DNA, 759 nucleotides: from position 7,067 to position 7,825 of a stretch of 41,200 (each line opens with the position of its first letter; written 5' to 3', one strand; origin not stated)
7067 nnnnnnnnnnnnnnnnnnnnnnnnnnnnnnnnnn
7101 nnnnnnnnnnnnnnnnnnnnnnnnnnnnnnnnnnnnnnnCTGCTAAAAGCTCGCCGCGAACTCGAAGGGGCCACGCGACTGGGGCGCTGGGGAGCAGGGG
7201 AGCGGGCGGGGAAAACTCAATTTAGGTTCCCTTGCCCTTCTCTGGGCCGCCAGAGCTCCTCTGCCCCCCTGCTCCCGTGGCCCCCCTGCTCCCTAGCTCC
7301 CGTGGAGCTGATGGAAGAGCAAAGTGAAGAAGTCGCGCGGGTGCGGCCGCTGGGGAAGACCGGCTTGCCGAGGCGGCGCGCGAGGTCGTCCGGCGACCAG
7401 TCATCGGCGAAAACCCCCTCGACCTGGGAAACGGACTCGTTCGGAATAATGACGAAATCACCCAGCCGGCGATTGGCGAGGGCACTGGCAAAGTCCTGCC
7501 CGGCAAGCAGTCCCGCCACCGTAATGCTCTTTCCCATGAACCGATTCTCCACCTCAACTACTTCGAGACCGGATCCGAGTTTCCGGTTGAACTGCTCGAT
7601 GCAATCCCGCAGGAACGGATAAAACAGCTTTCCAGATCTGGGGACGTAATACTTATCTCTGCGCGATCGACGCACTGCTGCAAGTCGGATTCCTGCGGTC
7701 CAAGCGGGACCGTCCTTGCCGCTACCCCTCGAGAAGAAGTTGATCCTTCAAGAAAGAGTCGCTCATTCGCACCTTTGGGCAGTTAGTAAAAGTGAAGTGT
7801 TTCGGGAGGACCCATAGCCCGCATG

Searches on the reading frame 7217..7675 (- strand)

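Call 17: search_protein_families(library=pfam, proteins=[window:7217-7675:-], max_evalue=0.0001)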
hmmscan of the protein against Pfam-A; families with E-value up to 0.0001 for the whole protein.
window:7217-7675:- (152 aa): 1 family
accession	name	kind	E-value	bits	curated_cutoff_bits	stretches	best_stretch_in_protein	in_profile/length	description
PF04459.17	DUF512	-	1.1e-20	74.2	25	1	13-108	103-199/202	Protein of unknown function (DUF512)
